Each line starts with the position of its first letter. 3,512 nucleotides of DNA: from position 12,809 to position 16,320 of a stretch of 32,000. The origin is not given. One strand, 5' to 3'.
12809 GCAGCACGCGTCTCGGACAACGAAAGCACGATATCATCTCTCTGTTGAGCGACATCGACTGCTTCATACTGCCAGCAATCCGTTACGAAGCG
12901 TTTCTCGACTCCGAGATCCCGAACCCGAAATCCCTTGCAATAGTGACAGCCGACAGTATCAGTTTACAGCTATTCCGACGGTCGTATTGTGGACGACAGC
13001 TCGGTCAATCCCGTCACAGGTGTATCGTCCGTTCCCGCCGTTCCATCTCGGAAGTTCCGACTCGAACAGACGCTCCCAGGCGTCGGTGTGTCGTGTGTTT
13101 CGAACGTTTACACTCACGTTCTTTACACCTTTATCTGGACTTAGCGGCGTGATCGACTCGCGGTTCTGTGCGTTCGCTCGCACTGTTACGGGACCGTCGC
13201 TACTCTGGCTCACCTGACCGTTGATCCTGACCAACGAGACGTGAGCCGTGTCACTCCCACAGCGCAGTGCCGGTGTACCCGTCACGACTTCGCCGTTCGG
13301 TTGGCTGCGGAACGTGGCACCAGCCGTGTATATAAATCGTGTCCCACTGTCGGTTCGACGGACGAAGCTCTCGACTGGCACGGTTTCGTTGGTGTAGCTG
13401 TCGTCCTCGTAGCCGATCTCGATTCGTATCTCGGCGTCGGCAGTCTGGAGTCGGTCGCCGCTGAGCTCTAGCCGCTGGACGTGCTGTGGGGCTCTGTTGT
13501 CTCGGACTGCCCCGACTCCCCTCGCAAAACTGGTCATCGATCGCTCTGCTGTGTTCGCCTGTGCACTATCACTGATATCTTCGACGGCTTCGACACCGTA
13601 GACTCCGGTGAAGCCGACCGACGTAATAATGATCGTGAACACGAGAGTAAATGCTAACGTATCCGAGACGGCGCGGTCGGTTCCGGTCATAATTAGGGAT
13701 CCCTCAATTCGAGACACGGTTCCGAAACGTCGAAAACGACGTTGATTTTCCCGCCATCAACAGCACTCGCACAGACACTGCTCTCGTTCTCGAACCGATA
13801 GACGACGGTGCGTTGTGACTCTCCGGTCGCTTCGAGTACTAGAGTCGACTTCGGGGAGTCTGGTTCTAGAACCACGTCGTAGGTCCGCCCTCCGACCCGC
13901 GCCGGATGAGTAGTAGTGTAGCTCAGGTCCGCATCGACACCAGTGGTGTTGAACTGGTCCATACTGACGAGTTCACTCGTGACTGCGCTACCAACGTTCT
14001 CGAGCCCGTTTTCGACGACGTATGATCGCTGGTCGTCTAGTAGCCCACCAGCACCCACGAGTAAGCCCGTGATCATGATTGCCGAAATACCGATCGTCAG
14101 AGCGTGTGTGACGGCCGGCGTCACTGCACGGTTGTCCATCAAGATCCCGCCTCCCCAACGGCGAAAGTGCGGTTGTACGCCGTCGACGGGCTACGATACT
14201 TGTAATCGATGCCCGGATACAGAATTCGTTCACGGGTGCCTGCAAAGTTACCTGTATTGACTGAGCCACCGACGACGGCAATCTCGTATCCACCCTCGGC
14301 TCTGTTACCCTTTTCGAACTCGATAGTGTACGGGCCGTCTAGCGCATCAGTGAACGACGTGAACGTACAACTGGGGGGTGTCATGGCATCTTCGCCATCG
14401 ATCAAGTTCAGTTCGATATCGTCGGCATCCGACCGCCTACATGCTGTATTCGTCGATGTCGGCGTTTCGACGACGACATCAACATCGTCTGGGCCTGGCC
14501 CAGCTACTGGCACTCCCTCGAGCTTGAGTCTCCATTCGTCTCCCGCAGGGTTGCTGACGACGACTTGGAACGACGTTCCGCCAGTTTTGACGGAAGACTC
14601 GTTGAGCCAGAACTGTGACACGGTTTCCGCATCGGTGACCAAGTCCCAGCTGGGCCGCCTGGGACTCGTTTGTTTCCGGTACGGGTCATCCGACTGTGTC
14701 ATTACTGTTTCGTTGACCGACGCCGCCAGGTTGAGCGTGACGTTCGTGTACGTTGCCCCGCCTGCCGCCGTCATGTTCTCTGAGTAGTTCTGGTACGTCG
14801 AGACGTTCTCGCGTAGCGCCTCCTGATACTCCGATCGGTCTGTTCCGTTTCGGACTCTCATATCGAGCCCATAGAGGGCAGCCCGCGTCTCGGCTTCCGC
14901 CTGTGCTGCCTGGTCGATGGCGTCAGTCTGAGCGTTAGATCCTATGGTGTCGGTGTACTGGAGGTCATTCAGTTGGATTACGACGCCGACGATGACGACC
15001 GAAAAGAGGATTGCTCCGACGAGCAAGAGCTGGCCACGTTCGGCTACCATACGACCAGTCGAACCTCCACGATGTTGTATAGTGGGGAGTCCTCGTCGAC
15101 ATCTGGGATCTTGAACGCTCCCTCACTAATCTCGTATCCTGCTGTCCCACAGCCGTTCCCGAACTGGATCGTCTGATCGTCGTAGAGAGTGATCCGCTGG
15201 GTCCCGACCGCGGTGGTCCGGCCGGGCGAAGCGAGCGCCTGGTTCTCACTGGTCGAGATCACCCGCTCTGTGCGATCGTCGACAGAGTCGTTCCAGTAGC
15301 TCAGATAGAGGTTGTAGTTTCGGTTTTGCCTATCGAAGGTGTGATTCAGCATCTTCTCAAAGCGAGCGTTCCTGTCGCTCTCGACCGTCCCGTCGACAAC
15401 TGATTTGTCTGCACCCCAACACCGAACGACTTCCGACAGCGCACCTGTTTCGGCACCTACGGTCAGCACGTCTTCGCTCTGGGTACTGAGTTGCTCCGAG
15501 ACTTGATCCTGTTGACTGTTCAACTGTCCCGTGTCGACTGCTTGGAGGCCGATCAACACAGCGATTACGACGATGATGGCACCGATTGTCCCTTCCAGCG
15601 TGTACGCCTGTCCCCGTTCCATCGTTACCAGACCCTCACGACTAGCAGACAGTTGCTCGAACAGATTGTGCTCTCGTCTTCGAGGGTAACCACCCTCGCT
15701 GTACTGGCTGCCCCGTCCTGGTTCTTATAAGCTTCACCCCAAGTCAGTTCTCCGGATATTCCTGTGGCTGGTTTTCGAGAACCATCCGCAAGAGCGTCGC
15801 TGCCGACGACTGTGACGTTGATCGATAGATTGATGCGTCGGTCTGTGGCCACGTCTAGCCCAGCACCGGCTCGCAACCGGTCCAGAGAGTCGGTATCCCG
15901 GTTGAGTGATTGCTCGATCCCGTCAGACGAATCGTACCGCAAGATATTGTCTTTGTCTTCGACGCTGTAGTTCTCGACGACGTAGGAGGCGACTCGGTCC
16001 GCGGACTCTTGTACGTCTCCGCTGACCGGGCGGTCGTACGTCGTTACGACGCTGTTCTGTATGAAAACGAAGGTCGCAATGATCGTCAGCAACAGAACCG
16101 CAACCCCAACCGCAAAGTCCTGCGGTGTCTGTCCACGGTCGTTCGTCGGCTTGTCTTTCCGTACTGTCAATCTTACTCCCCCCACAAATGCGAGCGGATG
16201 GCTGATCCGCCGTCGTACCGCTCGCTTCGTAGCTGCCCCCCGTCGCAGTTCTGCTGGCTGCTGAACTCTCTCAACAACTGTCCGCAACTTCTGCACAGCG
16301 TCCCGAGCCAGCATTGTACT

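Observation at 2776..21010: Two divergent, collinear six-gene prepilin-like cassettes served by a single PilB/PilC motor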

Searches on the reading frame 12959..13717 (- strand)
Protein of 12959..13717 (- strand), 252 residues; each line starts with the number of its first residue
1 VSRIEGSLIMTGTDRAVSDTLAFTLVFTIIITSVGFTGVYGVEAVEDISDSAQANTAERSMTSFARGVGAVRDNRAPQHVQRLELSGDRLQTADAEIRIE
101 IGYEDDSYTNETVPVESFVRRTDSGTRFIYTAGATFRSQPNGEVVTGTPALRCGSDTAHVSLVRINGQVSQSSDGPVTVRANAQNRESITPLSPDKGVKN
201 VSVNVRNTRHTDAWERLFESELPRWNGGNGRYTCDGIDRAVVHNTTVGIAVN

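Call 6: search_protein_families(library=pfam, proteins=[window:12959-13717:-], max_evalue=0.1)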
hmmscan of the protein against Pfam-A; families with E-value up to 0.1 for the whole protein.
window:12959-13717:- (252 aa): 2 families
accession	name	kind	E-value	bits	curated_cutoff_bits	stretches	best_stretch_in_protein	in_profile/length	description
PF23960.2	DUF7289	-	1.2e-35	123.6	27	1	15-234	1-220/238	Family of unknown function (DUF7289)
PF23906.1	DUF7248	-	0.028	14.8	27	1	22-50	16-44/58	Family of unknown function (DUF7248)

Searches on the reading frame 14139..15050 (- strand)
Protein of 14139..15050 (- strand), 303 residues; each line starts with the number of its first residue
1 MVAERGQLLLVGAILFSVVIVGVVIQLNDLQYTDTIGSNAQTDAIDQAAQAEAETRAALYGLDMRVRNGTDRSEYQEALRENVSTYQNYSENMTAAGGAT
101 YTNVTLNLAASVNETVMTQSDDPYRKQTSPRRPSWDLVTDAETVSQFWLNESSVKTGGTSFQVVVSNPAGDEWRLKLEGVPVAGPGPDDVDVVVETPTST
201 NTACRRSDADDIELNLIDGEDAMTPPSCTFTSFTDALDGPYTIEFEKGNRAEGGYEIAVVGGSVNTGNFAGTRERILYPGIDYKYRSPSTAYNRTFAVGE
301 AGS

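Call 6: search_protein_families(library=pfam, proteins=[window:14139-15050:-], max_evalue=0.1)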
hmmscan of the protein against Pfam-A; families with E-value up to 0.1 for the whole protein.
window:14139-15050:- (303 aa): 1 family
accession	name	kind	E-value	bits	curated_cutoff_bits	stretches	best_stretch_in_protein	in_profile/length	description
PF23922.1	DUF7261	-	5.2e-06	27.2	27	1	3-112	2-109/169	Family of unknown function (DUF7261)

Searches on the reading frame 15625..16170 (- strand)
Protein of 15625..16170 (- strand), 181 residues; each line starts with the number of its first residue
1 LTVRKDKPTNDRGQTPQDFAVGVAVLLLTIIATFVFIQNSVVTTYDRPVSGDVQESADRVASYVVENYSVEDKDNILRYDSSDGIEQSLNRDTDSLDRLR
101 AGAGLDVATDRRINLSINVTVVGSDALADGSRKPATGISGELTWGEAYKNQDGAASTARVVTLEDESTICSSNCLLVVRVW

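Call 6: search_protein_families(library=pfam, proteins=[window:15625-16170:-], max_evalue=0.1)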
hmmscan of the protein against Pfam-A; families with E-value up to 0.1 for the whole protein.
window:15625-16170:- (181 aa): 1 family
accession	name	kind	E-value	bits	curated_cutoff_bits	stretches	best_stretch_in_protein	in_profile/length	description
PF23958.1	DUF7287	-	1.4e-34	120.4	27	1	10-181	1-157/157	Family of unknown function (DUF7287)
